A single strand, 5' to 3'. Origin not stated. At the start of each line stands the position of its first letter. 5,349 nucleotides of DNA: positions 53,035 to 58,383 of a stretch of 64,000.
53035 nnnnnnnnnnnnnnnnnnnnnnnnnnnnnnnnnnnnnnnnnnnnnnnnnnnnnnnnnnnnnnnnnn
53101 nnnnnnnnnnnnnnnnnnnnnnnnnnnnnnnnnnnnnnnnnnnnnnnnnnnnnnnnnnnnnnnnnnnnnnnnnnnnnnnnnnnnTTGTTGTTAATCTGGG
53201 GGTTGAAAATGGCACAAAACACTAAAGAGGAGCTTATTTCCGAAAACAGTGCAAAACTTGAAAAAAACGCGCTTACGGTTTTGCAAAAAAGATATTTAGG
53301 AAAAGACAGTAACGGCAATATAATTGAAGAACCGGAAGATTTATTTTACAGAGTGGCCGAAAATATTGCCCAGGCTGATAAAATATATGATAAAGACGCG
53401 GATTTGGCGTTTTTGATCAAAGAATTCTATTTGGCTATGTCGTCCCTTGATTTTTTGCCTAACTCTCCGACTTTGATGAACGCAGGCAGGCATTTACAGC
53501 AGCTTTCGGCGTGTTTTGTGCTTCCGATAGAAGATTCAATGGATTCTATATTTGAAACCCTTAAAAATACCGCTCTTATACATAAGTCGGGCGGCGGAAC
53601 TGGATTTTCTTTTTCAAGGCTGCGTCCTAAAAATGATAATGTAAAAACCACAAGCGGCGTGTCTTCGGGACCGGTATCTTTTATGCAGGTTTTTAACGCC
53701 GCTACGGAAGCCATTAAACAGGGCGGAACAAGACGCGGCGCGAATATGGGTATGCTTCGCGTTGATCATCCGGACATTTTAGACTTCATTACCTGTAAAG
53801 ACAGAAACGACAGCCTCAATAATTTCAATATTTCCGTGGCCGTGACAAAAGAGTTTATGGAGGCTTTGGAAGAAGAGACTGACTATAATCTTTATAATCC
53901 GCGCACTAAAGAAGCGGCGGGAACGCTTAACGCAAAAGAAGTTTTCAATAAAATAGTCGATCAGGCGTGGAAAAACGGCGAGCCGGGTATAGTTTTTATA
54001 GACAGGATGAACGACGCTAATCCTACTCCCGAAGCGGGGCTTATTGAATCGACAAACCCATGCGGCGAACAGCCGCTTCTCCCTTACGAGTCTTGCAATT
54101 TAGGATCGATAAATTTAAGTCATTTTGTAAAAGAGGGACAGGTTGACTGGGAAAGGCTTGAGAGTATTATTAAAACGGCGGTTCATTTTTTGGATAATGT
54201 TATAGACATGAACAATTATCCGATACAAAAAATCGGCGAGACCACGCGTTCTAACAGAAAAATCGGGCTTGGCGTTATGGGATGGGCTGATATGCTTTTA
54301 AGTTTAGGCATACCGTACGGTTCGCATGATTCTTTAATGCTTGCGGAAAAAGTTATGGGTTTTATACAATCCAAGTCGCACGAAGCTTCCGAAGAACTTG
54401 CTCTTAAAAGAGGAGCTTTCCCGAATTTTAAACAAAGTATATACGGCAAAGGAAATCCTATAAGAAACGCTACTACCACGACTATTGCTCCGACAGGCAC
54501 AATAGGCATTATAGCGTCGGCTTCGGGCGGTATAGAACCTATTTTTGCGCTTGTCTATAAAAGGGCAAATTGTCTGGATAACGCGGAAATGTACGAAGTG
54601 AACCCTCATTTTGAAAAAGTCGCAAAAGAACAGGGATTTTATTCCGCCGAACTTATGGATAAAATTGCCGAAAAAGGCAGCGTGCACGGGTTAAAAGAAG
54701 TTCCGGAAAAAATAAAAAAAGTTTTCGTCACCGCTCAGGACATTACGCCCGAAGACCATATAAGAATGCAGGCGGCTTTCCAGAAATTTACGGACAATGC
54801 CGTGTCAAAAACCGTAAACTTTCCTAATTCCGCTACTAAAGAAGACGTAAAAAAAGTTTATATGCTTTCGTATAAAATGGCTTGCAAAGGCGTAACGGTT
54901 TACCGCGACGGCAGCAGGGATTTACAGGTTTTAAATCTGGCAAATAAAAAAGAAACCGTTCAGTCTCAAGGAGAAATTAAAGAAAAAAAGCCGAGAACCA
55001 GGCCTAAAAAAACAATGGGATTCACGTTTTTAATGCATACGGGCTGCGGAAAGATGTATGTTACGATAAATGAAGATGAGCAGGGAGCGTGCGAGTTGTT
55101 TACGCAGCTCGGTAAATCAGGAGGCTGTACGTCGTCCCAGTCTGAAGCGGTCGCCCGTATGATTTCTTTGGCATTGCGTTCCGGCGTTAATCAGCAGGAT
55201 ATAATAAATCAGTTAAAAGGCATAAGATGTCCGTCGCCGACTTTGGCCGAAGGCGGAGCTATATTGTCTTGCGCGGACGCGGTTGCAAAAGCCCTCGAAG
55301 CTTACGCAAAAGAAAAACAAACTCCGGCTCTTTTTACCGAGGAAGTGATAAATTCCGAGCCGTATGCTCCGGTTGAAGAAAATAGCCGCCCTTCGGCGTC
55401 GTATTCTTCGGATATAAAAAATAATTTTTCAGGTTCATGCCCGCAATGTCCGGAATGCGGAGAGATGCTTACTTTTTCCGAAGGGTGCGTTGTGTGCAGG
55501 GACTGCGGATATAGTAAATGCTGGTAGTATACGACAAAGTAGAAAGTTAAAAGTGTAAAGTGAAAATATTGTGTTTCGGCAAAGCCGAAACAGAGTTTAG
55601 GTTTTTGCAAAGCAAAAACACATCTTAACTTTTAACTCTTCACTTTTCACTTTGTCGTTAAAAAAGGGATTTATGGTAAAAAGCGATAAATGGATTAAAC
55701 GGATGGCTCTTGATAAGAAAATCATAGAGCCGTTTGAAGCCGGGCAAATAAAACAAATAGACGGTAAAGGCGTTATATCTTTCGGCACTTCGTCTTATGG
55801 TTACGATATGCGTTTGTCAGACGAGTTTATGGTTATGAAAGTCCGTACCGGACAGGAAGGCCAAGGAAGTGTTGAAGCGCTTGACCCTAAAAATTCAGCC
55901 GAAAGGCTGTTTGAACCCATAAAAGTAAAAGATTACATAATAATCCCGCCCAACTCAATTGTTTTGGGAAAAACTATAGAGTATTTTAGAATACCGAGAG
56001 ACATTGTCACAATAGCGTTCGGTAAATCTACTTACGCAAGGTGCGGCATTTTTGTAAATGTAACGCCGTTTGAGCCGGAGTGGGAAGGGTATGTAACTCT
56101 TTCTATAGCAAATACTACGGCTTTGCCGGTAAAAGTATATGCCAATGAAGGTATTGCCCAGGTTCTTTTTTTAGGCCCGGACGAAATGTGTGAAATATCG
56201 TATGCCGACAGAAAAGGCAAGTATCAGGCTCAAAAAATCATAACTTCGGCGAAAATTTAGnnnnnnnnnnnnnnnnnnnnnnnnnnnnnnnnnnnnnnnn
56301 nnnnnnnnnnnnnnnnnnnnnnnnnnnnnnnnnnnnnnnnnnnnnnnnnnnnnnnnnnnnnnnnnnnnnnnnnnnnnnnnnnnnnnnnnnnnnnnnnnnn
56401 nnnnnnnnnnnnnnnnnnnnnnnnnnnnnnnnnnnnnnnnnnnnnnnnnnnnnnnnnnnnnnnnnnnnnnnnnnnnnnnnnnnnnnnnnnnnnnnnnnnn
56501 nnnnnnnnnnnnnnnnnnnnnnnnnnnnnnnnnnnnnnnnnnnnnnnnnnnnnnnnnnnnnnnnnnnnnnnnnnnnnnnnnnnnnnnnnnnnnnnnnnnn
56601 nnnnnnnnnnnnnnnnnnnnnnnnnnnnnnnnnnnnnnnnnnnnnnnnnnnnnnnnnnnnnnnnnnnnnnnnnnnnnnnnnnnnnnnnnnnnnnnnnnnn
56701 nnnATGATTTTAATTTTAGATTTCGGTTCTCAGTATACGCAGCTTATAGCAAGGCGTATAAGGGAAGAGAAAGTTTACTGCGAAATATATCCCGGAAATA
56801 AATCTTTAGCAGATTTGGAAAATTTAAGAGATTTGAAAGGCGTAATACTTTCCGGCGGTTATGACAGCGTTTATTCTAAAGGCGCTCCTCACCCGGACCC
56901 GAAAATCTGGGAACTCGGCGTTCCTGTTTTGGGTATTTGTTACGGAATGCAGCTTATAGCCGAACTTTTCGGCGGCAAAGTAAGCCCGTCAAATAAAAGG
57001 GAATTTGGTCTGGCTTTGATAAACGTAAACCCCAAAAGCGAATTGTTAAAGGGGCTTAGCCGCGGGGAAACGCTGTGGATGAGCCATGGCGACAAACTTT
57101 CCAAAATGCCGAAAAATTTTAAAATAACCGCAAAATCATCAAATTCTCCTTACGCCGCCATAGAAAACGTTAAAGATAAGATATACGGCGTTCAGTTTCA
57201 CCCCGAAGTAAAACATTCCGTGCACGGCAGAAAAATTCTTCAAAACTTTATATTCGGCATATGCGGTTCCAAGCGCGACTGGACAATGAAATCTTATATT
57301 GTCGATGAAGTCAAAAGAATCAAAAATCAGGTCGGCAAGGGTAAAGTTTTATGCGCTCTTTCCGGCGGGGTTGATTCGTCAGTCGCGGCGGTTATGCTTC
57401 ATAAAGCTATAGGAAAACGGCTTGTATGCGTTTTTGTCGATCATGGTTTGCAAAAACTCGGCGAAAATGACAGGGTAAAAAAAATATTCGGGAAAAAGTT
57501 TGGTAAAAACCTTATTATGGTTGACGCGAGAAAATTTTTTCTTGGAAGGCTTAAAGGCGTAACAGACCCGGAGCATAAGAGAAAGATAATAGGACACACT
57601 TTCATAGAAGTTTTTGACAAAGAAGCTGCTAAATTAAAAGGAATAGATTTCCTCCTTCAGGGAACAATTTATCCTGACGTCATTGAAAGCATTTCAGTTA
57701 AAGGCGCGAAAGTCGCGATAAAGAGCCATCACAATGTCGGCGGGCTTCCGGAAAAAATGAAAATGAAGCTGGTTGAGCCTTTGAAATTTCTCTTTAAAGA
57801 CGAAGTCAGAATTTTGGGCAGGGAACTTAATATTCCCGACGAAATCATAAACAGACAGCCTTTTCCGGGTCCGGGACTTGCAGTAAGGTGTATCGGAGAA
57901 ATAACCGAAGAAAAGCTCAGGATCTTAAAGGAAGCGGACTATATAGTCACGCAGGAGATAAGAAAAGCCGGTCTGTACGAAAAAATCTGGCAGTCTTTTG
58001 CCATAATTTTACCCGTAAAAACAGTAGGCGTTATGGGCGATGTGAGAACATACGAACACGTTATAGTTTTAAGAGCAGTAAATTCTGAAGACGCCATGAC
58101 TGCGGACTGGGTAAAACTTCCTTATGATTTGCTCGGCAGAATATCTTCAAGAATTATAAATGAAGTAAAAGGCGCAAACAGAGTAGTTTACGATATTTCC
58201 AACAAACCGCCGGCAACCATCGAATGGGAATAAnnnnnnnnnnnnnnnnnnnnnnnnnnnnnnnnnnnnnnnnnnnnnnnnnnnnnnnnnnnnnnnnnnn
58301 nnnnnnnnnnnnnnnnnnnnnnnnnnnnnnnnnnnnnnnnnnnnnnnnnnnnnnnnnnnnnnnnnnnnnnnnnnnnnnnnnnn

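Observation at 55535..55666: Family 2 composite hairpin elements sit directly in front of start codons, including both dTMP-pathway genes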

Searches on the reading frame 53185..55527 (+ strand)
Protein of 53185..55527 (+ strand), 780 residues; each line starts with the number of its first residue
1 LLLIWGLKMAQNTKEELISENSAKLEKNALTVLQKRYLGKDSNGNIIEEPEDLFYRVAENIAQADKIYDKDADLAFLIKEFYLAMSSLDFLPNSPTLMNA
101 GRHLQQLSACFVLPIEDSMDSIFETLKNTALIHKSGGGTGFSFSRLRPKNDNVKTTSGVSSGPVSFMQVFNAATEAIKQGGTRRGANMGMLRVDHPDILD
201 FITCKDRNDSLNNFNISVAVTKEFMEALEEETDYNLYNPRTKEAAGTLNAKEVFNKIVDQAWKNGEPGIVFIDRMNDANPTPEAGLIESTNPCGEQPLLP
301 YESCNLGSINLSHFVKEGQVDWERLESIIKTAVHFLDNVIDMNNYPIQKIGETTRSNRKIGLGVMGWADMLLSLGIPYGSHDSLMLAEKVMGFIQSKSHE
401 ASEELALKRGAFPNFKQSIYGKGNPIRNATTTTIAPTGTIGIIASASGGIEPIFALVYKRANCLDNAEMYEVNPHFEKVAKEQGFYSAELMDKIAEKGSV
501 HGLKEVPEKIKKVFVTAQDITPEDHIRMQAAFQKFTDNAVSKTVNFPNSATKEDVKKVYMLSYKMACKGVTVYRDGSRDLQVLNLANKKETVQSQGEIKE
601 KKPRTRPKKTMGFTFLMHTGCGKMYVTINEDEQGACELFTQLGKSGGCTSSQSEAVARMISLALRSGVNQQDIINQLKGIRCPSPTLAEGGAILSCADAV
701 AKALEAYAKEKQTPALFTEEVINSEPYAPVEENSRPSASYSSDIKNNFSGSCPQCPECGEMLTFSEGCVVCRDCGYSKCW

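Call 37: search_protein_families(library=ncbifam, proteins=[window:53185-55527:+], max_evalue=0.00001)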
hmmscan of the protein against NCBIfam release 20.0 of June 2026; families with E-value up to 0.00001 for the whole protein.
window:53185-55527:+ (780 aa): 21 families
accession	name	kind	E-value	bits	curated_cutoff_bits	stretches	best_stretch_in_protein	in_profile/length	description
NF006417.0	PRK08665.1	equivalog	0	1215.2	961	1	20-779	7-758/759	vitamin B12-dependent ribonucleotide reductase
NF005010.0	PRK06406.1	subfamily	4.7e-248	825.4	1125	2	70-636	212-764/771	vitamin B12-dependent ribonucleotide reductase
TIGR02504.1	NrdJ_Z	equivalog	7.8e-227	754.6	399.95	1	30-583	2-606/606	adenosylcobalamin-dependent ribonucleoside-diphosphate reductase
NF006207.0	PRK08332.1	equivalog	1.3e-143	480.1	2400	5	425-590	1405-1569/1684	vitamin B12-dependent ribonucleotide reductase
NF005122.0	PRK06556.1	equivalog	2.5e-125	419.4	859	3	212-417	286-492/960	vitamin B12-dependent ribonucleotide reductase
TIGR02506.1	NrdE_NrdA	equivalog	1.5e-107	360.6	341.05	2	29-423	3-430/616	ribonucleoside-diphosphate reductase subunit alpha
NF005991.0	PRK08115.1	equivalog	1.5e-96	324.3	854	3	247-416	432-604/858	vitamin B12-dependent ribonucleotide reductase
NF006577.0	PRK09102.1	equivalog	2.4e-94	316.7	620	1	12-593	12-585/604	ribonucleoside-diphosphate reductase subunit alpha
NF005544.0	PRK07207.1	equivalog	4.3e-86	289.6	965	3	17-241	288-509/965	ribonucleoside-diphosphate reductase subunit alpha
NF005736.0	PRK07562.1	equivalog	3.6e-83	279.9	1737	3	212-417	395-602/1222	vitamin B12-dependent ribonucleotide reductase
NF005401.0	PRK06948.1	subfamily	4.1e-83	280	906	1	31-584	19-592/604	ribonucleotide reductase-like protein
NF005101.0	PRK06539.1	equivalog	1.1e-78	265.1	988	3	248-423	396-575/822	ribonucleoside-diphosphate reductase subunit alpha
NF006279.0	PRK08447.1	equivalog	3e-65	221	1082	2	29-295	141-428/789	ribonucleoside-diphosphate reductase subunit alpha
NF009029.0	PRK12365.1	equivalog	3e-65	220.8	1350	3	248-423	626-805/1046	ribonucleoside-diphosphate reductase subunit alpha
NF006665.0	PRK09209.1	equivalog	3.2e-64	217.5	1057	2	17-240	148-371/761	ribonucleoside-diphosphate reductase subunit alpha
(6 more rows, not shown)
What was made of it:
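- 55525..55527 (+): Stop codon (TAG) of nrdJ, 3 nt before the element. B12-dependent ribonucleotide reductase, 1215 bits (call 37).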

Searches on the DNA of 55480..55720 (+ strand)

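Call 57: search_rna_families(source=window, start=55480, end=55720, threshold=evalue, max_evalue=10)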
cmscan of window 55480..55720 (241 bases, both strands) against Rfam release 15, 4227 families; matches with E-value up to 10: 8.
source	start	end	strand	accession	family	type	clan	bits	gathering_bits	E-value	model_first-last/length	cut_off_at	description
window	55526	55664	-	RF03828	MIR831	Gene; miRNA;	-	30.1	100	0.00013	1-181/181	no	MIR831 microRNA precursor family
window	55511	55678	+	RF02525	SSRC30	Gene; sRNA;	-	17.5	100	0.97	1-151/151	no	Streptococcus sRNA SSRC30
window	55518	55597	+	RF00370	sroD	Gene; sRNA;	-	16.8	50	0.5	1-86/86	no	sroD RNA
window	55560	55591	-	RF02843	RefA5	Gene; antisense;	-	15.7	91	0.73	1-68/68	no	Enterococcus sRNA A5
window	55591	55635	+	RF01913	mir-2778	Gene; miRNA;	-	15.5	86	2.4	1-77/77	no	mir-2778 microRNA precursor family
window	55596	55680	-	RF02375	Aar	Gene; sRNA;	-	14.6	60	8.2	1-191/191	no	Aar sRNA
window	55536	55666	-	RF00690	MIR408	Gene; miRNA;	-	13.5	64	1.1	1-126/126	no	MIR408 microRNA precursor family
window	55644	55689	+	RF02627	Ssr1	Gene; sRNA;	-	8.7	820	4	52-97/654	no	Shigella small RNA 1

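Call 58: search_dna_similar(query=window:55527-55664:+, collection=plasmids, mode=distant, max_evalue=0.001, max_rows=10)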
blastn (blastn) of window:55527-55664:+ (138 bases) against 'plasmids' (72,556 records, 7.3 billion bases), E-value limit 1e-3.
No match.
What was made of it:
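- Tried and rejected: No match (call 58).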

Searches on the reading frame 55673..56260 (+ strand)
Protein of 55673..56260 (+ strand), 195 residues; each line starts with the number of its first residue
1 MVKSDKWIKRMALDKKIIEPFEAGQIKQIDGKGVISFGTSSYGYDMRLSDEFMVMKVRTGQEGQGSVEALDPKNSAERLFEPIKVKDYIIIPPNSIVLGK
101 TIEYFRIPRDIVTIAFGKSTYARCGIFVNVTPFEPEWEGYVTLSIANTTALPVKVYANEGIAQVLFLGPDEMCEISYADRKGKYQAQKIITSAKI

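Call 26: find_encoding_contigs(protein=window:55673-56260:+, flank=3000, max_places=6)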
Protein window:55673-56260:+ (195 aa): no gene with exactly this product is on record in the collection.

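Call 37: search_protein_families(library=ncbifam, proteins=[window:55673-56260:+], max_evalue=0.00001)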
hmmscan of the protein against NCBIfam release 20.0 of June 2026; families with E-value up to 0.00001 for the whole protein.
window:55673-56260:+ (195 aa): 1 family
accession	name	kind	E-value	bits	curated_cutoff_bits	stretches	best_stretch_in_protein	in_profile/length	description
TIGR02274.1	dCTP_deam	equivalog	1.2e-38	132.6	92.8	1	4-195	4-180/180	dCTP deaminase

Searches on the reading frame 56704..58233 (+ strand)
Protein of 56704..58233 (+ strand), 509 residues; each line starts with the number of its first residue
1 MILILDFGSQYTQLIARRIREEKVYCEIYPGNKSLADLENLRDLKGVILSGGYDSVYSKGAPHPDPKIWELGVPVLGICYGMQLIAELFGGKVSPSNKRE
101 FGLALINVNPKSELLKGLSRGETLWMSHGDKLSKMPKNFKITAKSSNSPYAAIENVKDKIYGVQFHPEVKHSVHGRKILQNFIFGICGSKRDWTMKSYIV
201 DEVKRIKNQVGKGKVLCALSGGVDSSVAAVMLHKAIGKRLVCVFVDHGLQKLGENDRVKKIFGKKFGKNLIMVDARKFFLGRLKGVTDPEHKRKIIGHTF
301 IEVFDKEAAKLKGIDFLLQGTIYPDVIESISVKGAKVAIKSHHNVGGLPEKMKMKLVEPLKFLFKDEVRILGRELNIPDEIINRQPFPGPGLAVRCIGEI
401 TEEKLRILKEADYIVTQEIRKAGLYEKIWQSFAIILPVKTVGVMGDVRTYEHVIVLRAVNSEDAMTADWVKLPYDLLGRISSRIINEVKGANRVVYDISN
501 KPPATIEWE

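Call 37: search_protein_families(library=ncbifam, proteins=[window:56704-58233:+], max_evalue=0.00001)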
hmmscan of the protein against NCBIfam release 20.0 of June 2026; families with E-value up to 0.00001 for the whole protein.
window:56704-58233:+ (509 aa): 31 families (the best 25 are shown)
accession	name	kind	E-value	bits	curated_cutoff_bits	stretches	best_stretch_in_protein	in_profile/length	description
NF000848.1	PRK00074.1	equivalog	1.9e-241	802.1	400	1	2-509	1-512/512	glutamine-hydrolyzing GMP synthase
TIGR00884.1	guaA_Cterm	equivalog_domain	2.4e-149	496.8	338.75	1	199-509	3-310/310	glutamine-hydrolyzing GMP synthase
TIGR00888.1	guaA_Nterm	equivalog_domain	3.7e-72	241.7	172.15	1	2-189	1-187/188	glutamine-hydrolyzing GMP synthase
NF001975.0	PRK00758.1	equivalog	1.3e-47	161.8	198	1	1-187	3-182/185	GMP synthase subunit A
NF006562.0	PRK09065.1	equivalog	5.3e-17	62.1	205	1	68-175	86-196/242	glutamine amidotransferase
NF011201.0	PRK14607.1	equivalog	4.5e-16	58.6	670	1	73-184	74-187/534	bifunctional anthranilate synthase component II/anthranilate phosphoribosyltransferase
NF005849.0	PRK07765.1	equivalog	2.5e-14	53.1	308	1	33-206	35-211/219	aminodeoxychorismate/anthranilate synthase component II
NF010081.0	PRK13566.1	equivalog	1.7e-13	49.7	645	1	67-182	595-716/729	anthranilate synthase component I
NF005367.0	PRK06895.1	equivalog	2.5e-12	47.1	265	1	75-183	75-186/190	anthranilate synthase component II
NF005458.0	PRK07053.1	equivalog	3.5e-12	46.2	250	1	72-172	83-183/234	glutamine amidotransferase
NF004212.0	PRK05665.1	equivalog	4.4e-12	46.2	309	1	70-173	89-192/241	amidotransferase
NF005946.0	PRK08007.1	equivalog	5.1e-12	45.7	332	1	68-183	68-185/187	aminodeoxychorismate synthase component 2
TIGR00566.1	trpG_papA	subfamily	7e-12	45.5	121.05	1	73-183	75-190/192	glutamine amidotransferase of anthranilate synthase or aminodeoxychorismate synthase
NF010587.0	PRK13980.1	equivalog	1.1e-11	44.5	255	0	195-243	14-62/267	NAD+ synthase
TIGR01815.1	TrpE-clade3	equivalog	1.4e-11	43.1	739.15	1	70-176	586-695/717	anthranilate synthase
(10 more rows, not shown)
